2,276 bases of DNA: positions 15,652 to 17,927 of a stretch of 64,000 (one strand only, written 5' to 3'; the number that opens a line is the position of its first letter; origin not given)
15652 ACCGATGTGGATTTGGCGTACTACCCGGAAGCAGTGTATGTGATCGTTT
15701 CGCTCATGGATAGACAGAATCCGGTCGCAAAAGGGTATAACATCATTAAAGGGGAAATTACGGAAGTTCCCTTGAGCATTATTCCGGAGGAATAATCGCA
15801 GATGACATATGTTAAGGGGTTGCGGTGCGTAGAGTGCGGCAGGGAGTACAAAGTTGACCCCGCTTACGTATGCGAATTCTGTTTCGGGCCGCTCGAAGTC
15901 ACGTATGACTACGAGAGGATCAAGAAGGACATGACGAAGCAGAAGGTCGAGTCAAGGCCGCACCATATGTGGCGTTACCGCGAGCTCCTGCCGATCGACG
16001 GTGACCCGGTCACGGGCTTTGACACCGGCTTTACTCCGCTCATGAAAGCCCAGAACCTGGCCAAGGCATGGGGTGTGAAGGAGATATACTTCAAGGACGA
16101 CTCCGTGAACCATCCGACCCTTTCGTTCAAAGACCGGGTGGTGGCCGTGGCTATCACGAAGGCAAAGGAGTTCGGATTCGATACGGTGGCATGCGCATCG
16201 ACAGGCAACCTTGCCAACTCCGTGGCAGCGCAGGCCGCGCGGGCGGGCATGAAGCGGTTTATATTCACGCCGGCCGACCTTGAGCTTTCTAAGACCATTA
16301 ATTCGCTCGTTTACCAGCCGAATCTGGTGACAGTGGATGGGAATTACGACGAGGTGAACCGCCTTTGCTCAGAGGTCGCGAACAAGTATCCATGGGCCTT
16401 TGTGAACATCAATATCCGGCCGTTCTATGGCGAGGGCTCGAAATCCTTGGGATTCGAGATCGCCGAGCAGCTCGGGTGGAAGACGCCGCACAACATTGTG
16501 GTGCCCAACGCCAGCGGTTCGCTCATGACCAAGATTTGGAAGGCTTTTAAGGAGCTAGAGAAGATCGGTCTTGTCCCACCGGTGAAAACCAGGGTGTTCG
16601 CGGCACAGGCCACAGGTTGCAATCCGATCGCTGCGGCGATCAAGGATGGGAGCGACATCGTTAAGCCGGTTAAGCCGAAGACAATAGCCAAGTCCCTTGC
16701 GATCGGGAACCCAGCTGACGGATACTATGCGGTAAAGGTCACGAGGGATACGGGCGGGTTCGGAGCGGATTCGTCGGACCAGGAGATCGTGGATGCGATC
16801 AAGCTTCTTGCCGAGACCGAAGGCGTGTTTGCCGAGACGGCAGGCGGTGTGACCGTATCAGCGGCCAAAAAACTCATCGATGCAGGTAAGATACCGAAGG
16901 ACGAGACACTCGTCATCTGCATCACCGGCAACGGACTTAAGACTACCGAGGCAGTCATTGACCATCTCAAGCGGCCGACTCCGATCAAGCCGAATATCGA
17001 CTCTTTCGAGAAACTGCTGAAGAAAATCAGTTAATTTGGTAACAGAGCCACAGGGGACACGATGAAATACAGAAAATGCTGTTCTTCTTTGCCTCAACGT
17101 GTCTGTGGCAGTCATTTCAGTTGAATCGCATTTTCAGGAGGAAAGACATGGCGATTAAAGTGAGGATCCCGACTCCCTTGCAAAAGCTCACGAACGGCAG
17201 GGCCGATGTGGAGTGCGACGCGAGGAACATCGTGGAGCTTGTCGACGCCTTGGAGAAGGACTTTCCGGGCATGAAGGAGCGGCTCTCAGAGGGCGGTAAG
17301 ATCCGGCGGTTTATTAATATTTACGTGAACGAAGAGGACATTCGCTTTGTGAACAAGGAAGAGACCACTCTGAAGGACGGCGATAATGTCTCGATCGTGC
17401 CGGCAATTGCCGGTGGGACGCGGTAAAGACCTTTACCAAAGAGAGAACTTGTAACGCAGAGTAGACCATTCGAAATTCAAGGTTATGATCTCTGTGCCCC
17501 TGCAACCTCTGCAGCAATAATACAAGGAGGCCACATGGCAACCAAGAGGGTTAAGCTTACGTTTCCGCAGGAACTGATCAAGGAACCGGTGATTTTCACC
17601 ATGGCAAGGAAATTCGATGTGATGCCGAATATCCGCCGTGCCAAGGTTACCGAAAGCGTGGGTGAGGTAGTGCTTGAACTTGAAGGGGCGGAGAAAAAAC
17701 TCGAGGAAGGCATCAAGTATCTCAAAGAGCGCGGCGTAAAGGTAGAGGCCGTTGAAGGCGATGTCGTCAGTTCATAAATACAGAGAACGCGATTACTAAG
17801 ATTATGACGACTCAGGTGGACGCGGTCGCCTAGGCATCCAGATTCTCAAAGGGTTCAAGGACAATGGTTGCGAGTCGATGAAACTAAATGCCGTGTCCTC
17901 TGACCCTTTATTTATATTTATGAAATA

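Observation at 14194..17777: Six-gene ubiquitin-like sulfur-carrier module (TusA, E1, JAMM, Zn-ribbon ThrC-like PLP enzyme, MoaD-like carrier, NIL protein) inserted between hom and lysC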

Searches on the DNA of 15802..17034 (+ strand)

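Call 52: search_rna_families(source=L087, threshold=gathering)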
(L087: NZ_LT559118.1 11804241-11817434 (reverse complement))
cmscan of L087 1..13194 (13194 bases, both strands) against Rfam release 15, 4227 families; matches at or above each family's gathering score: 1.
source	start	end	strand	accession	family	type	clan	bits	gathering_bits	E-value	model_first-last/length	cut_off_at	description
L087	5816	5957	+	RF00162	SAM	Cis-reg; riboswitch;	CL00012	68.7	44.4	1.3e-14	1-108/108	no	SAM riboswitch aptamer (S box leader)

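Call 77: search_rna_families(sources=[L026, L027, L037, L039, L042, L043, L045, L046, L051], threshold=gathering)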
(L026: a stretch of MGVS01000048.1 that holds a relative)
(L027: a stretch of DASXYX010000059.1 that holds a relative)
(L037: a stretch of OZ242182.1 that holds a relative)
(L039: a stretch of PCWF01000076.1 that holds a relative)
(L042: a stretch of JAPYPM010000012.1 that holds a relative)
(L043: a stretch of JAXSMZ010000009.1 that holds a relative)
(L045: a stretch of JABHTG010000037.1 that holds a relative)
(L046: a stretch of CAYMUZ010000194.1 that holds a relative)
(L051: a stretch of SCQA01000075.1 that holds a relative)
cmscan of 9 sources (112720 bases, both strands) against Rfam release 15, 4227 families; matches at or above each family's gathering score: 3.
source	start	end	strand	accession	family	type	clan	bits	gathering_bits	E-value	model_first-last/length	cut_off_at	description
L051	4502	4620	+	RF00162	SAM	Cis-reg; riboswitch;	CL00012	91.6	44.4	2.4e-20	1-108/108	no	SAM riboswitch aptamer (S box leader)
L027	7790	7906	+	RF00162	SAM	Cis-reg; riboswitch;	CL00012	83.4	44.4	6e-18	1-108/108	no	SAM riboswitch aptamer (S box leader)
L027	3618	3689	-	RF00005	tRNA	Gene; tRNA;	CL00001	62.9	29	5.1e-11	1-71/71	no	tRNA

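Call 78: search_rna_families(sources=[L055, L057, L063, L077, L078, L082, L086], threshold=gathering)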
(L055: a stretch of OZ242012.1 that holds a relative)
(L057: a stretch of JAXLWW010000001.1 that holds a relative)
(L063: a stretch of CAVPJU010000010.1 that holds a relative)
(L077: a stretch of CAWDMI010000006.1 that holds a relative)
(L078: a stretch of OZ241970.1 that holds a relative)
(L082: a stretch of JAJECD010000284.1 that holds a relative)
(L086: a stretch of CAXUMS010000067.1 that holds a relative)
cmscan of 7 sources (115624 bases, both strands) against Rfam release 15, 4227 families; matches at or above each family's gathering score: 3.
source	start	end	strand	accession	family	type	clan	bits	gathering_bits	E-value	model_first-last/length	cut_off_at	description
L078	7763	7866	+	RF00162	SAM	Cis-reg; riboswitch;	CL00012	98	44.4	3.3e-22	1-108/108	no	SAM riboswitch aptamer (S box leader)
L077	7018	7128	+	RF00162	SAM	Cis-reg; riboswitch;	CL00012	82.1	44.4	1.4e-17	1-108/108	no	SAM riboswitch aptamer (S box leader)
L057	7825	7935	+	RF00162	SAM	Cis-reg; riboswitch;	CL00012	72.8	44.4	7.3e-15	1-108/108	no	SAM riboswitch aptamer (S box leader)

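Call 79: search_rna_families(sources=[L001, L008, L029, L040, L044, L056, L060, L076], threshold=gathering)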
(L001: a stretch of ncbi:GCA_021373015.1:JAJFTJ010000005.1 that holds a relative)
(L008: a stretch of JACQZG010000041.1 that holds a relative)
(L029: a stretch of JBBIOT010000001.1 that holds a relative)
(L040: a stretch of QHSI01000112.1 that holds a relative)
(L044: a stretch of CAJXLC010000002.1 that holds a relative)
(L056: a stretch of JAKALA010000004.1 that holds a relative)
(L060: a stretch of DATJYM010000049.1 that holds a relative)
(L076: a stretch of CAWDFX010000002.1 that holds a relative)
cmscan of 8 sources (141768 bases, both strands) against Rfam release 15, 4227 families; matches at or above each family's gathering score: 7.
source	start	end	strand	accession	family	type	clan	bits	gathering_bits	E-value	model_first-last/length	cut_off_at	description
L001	8634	8979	+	RF00023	tmRNA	Gene;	CL00001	199.8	47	1.1e-79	1-374/374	no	transfer-messenger RNA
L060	7724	7841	+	RF00162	SAM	Cis-reg; riboswitch;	CL00012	80.9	44.4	4e-17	1-108/108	no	SAM riboswitch aptamer (S box leader)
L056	7712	7830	+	RF00162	SAM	Cis-reg; riboswitch;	CL00012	79.2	44.4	1.3e-16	1-108/108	no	SAM riboswitch aptamer (S box leader)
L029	6058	6131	+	RF00005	tRNA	Gene; tRNA;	CL00001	74.1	29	5.1e-14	1-71/71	no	tRNA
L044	7730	7859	+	RF00162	SAM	Cis-reg; riboswitch;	CL00012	72.2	44.4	1.4e-14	1-108/108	no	SAM riboswitch aptamer (S box leader)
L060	12938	13011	+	RF00005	tRNA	Gene; tRNA;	CL00001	68.6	29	1.7e-12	1-71/71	no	tRNA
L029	5528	5601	+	RF00005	tRNA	Gene; tRNA;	CL00001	68.1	29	2.3e-12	1-71/71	no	tRNA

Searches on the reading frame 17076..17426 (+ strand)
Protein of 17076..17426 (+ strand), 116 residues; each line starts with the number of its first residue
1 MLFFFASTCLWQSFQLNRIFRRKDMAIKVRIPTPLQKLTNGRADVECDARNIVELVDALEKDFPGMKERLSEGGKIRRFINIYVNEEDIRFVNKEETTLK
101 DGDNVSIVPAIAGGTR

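Call 3: search_protein_families(library=pfam, proteins=[window:17076-17426:+], max_evalue=0.01)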
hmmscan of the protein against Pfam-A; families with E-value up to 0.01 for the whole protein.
window:17076-17426:+ (116 aa): 2 families
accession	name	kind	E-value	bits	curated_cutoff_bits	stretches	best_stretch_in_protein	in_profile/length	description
PF02597.26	ThiS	-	9.1e-16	58.6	22.5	1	29-114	1-76/76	ThiS family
PF09138.17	Urm1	-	0.00021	22.1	21.8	1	48-114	29-96/96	Urm1 (Ubiquitin related modifier)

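Call 4: search_protein_families(library=ncbifam, proteins=[window:17076-17426:+], max_evalue=0.01)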
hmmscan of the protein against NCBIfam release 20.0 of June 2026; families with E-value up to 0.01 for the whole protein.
window:17076-17426:+ (116 aa): 5 families
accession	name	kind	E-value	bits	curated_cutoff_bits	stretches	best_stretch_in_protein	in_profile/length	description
NF041918.1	SAMP1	equivalog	6e-12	45.9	60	1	45-114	20-91/91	ubiquitin-like small modifier protein 1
TIGR01687.1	moaD_arch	subfamily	1.3e-11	44.8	49.5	1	27-114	1-88/88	MoaD family protein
NF053661.1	Urm1_like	equivalog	1.2e-07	31.9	70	1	28-114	1-79/79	Urm1-like protein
TIGR01683.1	thiS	equivalog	0.0018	18.6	37.45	1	76-114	26-64/64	sulfur carrier protein ThiS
TIGR01682.1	moaD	equivalog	0.0019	19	66.15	1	43-114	20-80/80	molybdopterin converting factor subunit 1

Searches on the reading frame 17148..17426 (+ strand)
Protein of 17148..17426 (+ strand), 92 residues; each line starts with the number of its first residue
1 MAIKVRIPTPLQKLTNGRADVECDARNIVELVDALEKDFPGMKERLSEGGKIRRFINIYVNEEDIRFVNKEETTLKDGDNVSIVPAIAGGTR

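Call 57: search_solved_structures(query=window:17148-17426:+, max_evalue=1, show_alignments=3)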
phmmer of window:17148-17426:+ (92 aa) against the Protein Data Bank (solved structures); distinct sequences matched with E-value up to 1: 11.
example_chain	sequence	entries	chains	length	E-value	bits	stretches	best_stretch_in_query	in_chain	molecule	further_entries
4n6e_B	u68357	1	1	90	5.7e-21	77.7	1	1-90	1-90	ThiS/MoaD family protein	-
3dwg_C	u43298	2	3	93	6.3e-18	67.9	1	2-90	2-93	9.5 kDa culture filtrate antigen cfp10A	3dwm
2m19_A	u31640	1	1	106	1.9e-07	34.5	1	26-90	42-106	Molybdopterin converting factor subunit 1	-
1v8c_A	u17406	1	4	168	8.5e-07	32.4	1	13-90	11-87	MoaD related protein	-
2l52_A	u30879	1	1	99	5.9e-05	26.5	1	4-90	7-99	METHANOSARCINA ACETIVORANS SAMP1 HOMOLOG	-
2g1e_A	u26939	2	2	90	0.0014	22.2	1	4-90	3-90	hypothetical protein Ta0895 | Putative uncharacterized protein Ta0895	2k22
1vjk_A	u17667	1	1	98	0.043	17.4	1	25-90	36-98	molybdopterin converting factor, subunit 1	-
3h92_A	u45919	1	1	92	0.077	16.6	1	25-77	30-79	Uncharacterized ATP-binding protein MJECL15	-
3rpf_C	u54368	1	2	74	0.23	15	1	43-90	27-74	Molybdopterin converting factor, subunit 1 (MoaD)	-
2cu3_A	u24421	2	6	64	0.36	14.5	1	41-90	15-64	unknown function protein | Putative thiamine biosynthesis protein ThiS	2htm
6vfi_A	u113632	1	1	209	0.51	14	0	20-38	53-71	O43_dn18A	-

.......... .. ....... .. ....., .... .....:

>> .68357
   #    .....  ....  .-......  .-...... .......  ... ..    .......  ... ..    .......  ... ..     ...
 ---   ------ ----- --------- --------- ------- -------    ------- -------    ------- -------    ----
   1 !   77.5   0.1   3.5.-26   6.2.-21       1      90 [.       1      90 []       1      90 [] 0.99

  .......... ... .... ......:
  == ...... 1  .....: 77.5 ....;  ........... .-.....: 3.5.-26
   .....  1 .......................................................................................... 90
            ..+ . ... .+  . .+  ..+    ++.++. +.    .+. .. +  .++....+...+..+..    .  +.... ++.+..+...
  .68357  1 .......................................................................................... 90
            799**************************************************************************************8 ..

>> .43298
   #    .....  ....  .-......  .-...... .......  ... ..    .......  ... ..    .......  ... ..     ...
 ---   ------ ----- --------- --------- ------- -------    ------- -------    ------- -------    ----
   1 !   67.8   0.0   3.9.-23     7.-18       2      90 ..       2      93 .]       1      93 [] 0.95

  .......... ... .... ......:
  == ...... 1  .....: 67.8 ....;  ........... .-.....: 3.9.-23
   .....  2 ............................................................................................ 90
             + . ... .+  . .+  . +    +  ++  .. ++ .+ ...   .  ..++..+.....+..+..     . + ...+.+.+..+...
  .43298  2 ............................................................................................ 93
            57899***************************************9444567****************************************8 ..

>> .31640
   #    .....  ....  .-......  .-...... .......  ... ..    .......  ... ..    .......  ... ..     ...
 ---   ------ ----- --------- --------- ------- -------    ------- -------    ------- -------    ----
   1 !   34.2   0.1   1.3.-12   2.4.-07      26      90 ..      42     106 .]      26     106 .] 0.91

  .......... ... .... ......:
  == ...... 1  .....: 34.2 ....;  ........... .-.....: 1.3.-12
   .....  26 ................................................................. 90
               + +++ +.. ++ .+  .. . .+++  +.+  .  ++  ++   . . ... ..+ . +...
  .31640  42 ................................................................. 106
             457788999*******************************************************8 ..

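Call 85: search_protein_families(library=padloc, proteins=[window:17148-17426:+], max_evalue=0.01)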
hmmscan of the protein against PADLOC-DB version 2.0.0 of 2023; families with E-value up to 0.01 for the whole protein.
window:17148-17426:+ (92 aa): 0 families

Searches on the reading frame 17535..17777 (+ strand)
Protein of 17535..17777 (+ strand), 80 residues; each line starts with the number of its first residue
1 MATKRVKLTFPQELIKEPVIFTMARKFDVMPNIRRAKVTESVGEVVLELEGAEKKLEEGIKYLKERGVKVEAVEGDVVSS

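Call 3: search_protein_families(library=pfam, proteins=[window:17535-17777:+], max_evalue=0.01)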
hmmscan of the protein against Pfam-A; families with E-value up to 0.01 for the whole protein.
window:17535-17777:+ (80 aa): 1 family
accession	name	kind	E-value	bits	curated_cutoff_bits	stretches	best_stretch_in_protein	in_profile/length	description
PF09383.16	NIL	-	5.8e-19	68.2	24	1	4-71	1-72/73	NIL domain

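Call 4: search_protein_families(library=ncbifam, proteins=[window:17535-17777:+], max_evalue=0.01)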
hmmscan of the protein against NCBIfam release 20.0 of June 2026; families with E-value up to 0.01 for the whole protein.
window:17535-17777:+ (80 aa): 1 family
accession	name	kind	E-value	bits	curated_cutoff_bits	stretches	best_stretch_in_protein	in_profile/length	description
TIGR02314.1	ABC_MetN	equivalog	1.5e-05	24.2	499.7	1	6-73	269-340/343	methionine ABC transporter ATP-binding protein MetN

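Call 56: search_solved_structures(query=window:17535-17777:+, max_evalue=10, show_alignments=4)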
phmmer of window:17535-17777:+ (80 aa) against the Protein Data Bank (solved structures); distinct sequences matched with E-value up to 10: 6.
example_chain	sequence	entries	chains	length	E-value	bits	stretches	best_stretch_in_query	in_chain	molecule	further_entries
3dhx_A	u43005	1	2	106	0.0051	20.4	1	6-73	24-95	Methionine import ATP-binding protein metN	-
2qrr_A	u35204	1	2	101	0.04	17.6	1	6-73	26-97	Methionine import ATP-binding protein metN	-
3dhw_C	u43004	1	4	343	0.059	17.1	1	6-72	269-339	Methionine import ATP-binding protein metN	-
3tui_C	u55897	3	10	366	0.067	16.9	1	6-72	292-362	Methionine import ATP-binding protein MetN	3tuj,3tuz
2qsw_A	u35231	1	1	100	0.44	14.3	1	4-73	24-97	Methionine import ATP-binding protein metN 2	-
6cvl_C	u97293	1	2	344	0.79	13.5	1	6-72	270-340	MetN nucleotide-binding subunit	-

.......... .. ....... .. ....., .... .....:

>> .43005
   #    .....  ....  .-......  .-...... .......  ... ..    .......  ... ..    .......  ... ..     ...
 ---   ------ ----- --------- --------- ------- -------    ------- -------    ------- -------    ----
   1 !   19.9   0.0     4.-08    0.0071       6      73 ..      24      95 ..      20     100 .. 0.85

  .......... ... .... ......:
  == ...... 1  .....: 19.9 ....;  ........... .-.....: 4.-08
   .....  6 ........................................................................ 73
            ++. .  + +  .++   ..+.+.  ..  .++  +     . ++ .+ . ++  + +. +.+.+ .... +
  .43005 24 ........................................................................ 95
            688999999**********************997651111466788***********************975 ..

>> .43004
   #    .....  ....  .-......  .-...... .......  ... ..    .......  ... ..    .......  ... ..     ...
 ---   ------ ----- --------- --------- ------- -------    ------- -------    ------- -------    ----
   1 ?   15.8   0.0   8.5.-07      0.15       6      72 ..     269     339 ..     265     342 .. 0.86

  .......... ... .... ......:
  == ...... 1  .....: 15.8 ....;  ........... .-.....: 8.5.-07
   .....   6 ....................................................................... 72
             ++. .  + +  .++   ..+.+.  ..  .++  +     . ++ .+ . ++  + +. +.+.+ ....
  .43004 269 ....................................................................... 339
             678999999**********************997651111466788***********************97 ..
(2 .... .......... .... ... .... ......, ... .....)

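Call 85: search_protein_families(library=padloc, proteins=[window:17535-17777:+], max_evalue=0.01)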
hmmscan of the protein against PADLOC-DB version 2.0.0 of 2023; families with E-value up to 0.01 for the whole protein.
window:17535-17777:+ (80 aa): 0 families
